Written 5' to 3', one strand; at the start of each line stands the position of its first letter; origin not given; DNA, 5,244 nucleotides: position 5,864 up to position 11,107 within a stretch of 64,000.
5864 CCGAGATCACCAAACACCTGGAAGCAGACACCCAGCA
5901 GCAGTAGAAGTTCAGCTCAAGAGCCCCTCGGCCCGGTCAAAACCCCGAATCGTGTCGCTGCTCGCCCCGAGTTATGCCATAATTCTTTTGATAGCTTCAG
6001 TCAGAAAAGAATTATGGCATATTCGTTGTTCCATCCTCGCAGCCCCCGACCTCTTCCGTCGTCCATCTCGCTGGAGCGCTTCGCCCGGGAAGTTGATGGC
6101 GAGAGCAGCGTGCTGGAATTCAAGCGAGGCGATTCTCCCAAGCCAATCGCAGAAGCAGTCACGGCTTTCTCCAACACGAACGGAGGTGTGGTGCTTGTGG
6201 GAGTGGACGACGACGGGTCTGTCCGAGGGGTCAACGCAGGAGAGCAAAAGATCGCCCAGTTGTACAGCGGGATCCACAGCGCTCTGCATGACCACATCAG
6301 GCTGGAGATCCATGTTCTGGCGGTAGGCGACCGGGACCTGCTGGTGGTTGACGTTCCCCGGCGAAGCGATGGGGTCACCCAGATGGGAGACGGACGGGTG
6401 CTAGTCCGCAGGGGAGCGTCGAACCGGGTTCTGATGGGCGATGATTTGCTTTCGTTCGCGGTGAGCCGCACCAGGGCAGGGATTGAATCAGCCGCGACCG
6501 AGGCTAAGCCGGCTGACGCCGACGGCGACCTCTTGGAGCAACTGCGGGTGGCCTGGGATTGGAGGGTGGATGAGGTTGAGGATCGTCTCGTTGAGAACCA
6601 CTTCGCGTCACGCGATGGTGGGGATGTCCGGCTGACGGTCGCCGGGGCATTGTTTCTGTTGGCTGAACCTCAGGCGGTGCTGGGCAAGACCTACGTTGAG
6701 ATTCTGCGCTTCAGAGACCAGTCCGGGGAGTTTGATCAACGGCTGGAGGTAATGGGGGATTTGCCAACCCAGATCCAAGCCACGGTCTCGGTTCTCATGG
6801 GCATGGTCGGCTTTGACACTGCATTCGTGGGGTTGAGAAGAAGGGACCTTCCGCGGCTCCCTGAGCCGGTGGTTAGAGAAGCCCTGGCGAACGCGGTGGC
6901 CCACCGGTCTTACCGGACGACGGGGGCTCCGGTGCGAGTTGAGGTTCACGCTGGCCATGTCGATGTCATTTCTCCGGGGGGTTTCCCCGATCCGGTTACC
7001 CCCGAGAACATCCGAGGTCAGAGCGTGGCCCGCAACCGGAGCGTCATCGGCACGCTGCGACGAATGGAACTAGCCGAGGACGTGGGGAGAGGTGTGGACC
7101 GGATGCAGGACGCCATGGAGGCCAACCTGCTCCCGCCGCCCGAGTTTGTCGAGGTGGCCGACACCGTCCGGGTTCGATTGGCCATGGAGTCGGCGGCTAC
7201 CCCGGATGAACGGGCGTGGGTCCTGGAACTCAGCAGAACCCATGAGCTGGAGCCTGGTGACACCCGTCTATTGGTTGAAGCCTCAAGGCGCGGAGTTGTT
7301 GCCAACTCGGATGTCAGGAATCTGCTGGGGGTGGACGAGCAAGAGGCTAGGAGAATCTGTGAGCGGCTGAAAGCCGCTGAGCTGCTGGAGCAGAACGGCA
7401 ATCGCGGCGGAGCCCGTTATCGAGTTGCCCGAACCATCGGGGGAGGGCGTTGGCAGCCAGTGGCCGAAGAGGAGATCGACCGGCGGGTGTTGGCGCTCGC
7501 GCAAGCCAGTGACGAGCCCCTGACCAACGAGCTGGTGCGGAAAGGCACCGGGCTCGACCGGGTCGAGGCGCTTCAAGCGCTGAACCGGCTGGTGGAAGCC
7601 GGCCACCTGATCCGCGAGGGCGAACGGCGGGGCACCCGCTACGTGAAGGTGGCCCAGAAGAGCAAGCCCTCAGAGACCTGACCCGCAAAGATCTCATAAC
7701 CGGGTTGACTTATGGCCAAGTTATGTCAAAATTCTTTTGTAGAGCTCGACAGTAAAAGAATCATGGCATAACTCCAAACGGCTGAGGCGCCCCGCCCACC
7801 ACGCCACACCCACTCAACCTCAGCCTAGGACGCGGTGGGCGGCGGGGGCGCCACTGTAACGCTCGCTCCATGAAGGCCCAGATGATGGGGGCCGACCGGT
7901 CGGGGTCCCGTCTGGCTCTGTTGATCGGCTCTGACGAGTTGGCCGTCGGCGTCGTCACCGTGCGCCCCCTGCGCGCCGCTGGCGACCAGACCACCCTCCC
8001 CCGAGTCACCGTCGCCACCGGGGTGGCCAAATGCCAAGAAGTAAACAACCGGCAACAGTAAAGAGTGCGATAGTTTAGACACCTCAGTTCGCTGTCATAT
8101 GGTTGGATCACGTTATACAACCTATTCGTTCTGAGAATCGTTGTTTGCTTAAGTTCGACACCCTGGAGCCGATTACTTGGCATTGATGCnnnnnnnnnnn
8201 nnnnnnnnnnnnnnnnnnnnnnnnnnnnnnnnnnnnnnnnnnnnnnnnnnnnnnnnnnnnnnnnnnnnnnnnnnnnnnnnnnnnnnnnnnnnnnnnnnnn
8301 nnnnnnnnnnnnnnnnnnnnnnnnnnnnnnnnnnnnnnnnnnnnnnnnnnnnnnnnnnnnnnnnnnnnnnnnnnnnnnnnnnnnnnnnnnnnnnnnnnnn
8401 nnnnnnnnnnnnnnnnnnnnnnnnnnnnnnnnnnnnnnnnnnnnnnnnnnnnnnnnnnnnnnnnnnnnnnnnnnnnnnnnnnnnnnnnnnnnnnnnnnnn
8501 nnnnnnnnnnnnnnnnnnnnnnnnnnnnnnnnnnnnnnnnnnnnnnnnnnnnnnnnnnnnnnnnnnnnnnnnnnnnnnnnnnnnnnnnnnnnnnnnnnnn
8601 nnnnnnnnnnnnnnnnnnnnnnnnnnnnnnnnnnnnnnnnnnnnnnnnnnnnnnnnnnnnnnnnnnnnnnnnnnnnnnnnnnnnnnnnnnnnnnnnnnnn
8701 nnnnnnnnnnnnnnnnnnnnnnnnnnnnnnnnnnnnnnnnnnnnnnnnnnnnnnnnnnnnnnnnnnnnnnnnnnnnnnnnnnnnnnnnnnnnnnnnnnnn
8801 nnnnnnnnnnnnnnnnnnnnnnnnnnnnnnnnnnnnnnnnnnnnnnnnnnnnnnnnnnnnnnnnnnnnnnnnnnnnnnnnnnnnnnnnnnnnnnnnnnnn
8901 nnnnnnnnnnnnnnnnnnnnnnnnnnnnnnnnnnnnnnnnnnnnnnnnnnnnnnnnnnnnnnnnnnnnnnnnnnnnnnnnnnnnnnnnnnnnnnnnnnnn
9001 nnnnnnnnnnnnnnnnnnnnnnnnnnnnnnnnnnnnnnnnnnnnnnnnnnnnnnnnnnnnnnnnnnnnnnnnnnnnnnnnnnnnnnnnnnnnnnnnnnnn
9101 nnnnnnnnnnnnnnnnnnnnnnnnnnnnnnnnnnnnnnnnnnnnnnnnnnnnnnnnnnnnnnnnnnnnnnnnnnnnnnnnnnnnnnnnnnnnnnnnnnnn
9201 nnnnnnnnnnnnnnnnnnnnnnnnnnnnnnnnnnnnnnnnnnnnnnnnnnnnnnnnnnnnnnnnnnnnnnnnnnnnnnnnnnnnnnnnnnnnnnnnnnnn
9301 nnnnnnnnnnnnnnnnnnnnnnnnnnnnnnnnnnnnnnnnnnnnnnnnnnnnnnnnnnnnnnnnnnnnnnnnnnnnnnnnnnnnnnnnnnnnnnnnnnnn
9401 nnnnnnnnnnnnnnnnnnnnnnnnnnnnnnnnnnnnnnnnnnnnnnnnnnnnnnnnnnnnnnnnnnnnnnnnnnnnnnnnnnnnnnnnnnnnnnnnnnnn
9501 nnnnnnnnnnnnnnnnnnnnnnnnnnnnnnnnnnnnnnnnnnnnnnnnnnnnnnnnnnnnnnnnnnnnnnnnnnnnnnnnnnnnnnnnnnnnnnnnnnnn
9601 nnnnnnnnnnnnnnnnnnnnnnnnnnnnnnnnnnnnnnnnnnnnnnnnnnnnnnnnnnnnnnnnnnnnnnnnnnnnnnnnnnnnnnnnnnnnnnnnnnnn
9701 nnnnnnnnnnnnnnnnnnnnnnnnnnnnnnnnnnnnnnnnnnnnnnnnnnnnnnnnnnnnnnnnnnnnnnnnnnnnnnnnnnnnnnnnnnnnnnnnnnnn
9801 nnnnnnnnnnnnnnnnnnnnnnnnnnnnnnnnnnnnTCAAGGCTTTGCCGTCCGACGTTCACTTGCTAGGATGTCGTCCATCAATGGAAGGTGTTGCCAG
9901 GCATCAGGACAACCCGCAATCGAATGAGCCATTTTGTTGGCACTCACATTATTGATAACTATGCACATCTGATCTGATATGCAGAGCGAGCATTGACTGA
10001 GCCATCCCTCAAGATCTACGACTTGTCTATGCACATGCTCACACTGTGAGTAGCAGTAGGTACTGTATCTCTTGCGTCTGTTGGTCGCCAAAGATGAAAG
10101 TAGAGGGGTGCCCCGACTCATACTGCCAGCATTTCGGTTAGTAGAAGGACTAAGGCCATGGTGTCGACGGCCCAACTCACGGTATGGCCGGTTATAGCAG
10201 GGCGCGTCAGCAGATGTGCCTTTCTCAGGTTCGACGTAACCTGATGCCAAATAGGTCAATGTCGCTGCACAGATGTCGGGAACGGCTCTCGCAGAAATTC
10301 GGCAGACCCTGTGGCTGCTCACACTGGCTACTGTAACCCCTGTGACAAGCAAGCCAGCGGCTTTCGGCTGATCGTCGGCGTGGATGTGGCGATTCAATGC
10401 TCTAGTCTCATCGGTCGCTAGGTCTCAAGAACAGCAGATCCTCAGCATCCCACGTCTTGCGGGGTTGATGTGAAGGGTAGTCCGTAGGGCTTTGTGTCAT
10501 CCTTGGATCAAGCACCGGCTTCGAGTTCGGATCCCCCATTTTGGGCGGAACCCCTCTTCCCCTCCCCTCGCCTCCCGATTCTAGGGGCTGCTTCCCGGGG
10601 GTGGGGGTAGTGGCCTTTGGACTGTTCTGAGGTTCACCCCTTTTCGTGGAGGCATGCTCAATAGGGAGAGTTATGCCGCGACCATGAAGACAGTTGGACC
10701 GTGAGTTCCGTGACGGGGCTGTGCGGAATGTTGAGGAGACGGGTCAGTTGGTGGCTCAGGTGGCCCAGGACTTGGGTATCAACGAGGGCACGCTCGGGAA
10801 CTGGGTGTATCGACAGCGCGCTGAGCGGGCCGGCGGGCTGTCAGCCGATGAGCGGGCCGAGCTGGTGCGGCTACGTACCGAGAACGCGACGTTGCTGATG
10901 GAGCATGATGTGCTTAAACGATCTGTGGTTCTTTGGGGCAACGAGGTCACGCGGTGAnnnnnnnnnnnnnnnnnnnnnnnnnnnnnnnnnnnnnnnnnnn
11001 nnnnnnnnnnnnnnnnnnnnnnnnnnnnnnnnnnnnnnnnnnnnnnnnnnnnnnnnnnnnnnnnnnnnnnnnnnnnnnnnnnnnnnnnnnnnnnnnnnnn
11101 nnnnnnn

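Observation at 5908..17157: The hisS-aspS interval is an accessory-gene hotspot holding two concatenated cargo segments, marked by a spare hisS 3' end and a spare aspS 5' end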

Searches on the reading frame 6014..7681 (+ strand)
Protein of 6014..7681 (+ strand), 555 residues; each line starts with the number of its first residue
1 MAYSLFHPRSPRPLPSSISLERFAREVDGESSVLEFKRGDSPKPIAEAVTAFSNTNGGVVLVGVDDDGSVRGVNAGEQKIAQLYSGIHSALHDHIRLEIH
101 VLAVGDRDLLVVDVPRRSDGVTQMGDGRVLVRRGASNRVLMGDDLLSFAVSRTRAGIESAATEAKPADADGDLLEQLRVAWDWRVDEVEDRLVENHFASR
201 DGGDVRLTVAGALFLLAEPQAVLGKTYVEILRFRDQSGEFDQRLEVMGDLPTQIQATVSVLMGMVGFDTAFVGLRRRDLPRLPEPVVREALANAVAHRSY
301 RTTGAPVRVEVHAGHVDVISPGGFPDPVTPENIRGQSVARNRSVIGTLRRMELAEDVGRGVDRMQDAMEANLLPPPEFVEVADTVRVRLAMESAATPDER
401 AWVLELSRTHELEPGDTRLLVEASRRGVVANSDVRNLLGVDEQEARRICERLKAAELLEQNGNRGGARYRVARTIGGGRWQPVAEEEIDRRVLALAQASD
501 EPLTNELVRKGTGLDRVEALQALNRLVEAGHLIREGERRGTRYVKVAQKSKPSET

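Call 7: search_protein_families(library=pfam, proteins=[window:6014-7681:+], max_evalue=0.01)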
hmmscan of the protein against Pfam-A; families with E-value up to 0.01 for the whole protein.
window:6014-7681:+ (555 aa): 3 families
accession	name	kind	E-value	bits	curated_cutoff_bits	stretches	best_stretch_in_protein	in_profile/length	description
PF04326.19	SLFN_AlbA_2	-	1.2e-17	65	25.3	1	30-139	1-116/118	Schlafen, AlbA_2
PF13749.12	HATPase_c_4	-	2.3e-17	63.2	26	1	304-389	1-89/89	Putative ATP-dependent DNA helicase recG C-terminal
PF24409.1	wHTH-PRTase_assc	-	0.005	17.3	27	0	421-462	4-45/83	wHTH-PRTase associated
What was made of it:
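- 5908..7815 (+): Cargo block A: one AlbA_2 (Schlafen-like) + HATPase_c_4 gene (6014-7681), flanked by two copies of a ~57-nt AT-rich palindrome (P1 5967-6023, P2 7716-7774), followed by a GC-rich spacer (7775-7815). Pfam in call 7.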

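Call 22: search_protein_families(library=padloc, proteins=[window:6014-7681:+], max_evalue=0.01)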
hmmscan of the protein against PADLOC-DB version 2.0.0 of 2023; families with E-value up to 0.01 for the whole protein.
window:6014-7681:+ (555 aa): 5 families
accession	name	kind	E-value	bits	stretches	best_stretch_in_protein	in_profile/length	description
PDLC02394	pAgo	-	2.4e-23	79.9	1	43-393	55-438/1121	-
PDLC02402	Aga_SIR2-PNTD1-PNTD2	-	1.3e-09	34.7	1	187-331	351-490/876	Class I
PDLC01857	CARF3--CARF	-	0.0012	16.6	0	417-472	132-186/201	-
PDLC03963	SoFic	-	0.0013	16.2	0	418-472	297-351/361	-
PDLC02626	DrmD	-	0.0018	15.7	0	424-473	225-274/276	DrmD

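Call 23: search_protein_families(library=ncbifam, proteins=[window:6014-7681:+], max_evalue=0.01)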
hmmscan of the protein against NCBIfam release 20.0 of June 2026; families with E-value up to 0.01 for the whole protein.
window:6014-7681:+ (555 aa): 0 families

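Call 26: find_encoding_contigs(protein=window:6014-7681:+, flank=10000, max_places=10)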
Protein window:6014-7681:+ (555 aa): 5 contigs read that carry it; 3 places shown.
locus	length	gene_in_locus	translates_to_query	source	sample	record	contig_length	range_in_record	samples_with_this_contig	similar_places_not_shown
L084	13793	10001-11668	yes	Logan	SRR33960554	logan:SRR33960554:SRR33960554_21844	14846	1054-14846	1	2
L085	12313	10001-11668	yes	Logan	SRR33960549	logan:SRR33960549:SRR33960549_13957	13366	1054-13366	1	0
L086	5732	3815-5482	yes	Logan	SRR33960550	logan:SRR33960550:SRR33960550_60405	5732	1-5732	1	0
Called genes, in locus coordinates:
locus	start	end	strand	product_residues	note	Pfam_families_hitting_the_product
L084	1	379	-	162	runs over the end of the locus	PF02075:RuvC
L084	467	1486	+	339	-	PF02547:Queuosine_synth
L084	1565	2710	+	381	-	PF01702:TGT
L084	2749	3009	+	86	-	PF02699:YajC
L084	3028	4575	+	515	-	PF21760:SecD_1st, PF22599:SecDF_P1_head, PF02355:SecD_SecF_C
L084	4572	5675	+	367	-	PF07549:Sec_GG (weak), PF02355:SecD_SecF_C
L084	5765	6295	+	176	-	PF00156:Pribosyltran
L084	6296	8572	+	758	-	PF13328:HD_4, PF01966:HD, PF04607:RelA_SpoT, PF02824:TGS, PF19296:RelA_AH, PF28438:RelA_RIS, PF13291:ACT_4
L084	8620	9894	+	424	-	PF13393:tRNA-synt_His, PF00587:tRNA-synt_2b, PF03129:HGTP_anticodon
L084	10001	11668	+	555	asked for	PF04326:SLFN_AlbA_2, PF13749:HATPase_c_4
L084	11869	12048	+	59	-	-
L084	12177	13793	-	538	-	?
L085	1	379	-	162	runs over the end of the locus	PF02075:RuvC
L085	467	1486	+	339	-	PF02547:Queuosine_synth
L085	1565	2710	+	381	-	PF01702:TGT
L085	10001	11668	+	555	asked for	PF04326:SLFN_AlbA_2, PF13749:HATPase_c_4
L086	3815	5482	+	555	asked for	PF04326:SLFN_AlbA_2, PF13749:HATPase_c_4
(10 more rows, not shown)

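Call 42: find_homologous_proteins(query=window:6014-7681:+, max_evalue=1e-30)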
Query window:6014-7681:+ (555 aa): 398 proteins with E <= 1e-30 among 8000 candidates; the best 120 are listed.
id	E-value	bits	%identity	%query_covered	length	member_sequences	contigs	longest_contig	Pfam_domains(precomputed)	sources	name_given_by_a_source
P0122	0.0e+0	1204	100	100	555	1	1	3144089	PF13749.13,PF04326.20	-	-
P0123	1.2e-146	508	50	95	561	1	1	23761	PF13749.13,PF04326.20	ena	-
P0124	1.5e-146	508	46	99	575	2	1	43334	PF13749.13,PF04326.20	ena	-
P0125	2.9e-145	503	51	98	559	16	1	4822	PF13749.13,PF04326.20,PF12802.14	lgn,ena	-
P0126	1.0e-144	501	50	95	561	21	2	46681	PF13749.13,PF04326.20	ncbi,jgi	-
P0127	1.7e-144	501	50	98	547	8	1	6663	PF13749.13,PF04326.20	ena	-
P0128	1.6e-143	497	49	99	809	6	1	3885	PF13749.13,PF04326.20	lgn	-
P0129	1.9e-143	497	47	98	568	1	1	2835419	PF13749.13,PF04326.20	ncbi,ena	-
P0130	3.4e-143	496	50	98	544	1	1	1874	PF13749.13,PF04326.20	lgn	-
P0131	6.5e-142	492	49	95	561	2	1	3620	PF13749.13,PF04326.20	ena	-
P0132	2.1e-141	491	49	95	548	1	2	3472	PF13749.13,PF04326.20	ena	-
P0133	9.5e-141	488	49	95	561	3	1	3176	PF13749.13,PF04326.20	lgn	-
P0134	1.3e-140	488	50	95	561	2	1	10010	PF13749.13,PF04326.20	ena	-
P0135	1.8e-140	487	49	95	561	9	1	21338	PF13749.13,PF04326.20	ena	-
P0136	2.6e-140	487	47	99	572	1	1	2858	PF13749.13,PF04326.20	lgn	-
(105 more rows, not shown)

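Call 63: search_solved_structures(query=window:6014-7681:+, max_evalue=0.01)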
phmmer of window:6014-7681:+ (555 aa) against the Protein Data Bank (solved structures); distinct sequences matched with E-value up to 0.01: 2.
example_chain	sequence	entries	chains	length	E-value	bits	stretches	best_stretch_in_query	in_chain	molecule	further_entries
3lmm_A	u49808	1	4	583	3.6e-14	55.7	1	42-383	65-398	Uncharacterized protein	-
7tl5_A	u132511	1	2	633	0.0035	19.5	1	284-385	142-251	Lactamase_B domain-containing protein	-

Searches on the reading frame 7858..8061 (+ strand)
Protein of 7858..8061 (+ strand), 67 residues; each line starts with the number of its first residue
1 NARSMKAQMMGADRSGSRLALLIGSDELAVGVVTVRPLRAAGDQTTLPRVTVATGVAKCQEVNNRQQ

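Call 7: search_protein_families(library=pfam, proteins=[window:7858-8061:+], max_evalue=0.01)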
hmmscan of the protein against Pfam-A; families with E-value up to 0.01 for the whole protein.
window:7858-8061:+ (67 aa): 1 family
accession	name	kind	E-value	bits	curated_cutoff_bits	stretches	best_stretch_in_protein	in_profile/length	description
PF03129.25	HGTP_anticodon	-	3.4e-05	24.3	21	1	2-56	38-91/94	Anticodon binding domain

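Call 24: find_homologous_proteins(query=window:7858-8058:+, max_evalue=0.00001)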
Query seq(67 aa) (67 aa): 1 proteins with E <= 0.00001 among 2 candidates.
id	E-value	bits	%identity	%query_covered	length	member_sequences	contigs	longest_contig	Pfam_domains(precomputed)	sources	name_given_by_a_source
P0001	4.3e-29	116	100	88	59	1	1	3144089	-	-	-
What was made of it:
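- Tried and rejected: The word prefilter did not even recover the resident hisS, so the result is uninformative (call 24).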

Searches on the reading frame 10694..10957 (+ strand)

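Call 7: search_protein_families(library=pfam, proteins=[window:10694-10957:+], max_evalue=0.01)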
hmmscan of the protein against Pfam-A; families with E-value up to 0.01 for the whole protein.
window:10694-10957:+ (87 aa): 5 families
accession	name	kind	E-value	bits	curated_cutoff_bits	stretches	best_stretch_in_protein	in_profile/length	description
PF01527.26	HTH_Tnp_1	-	1.3e-09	38.6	24.1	1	3-67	9-70/75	Transposase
PF06056.18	Terminase_5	-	0.00015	22.1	20.3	1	20-60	16-56/58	Putative ATPase subunit of terminase (gpP-like)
PF13384.12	HTH_23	-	0.00021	21.4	24.6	1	9-49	10-49/50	Homeodomain-like domain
PF03457.19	HA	-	0.0016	19.2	28.4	1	31-57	32-59/64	Helicase associated domain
PF13551.12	HTH_29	-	0.0095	16.5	28.1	0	16-49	10-44/64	Winged helix-turn helix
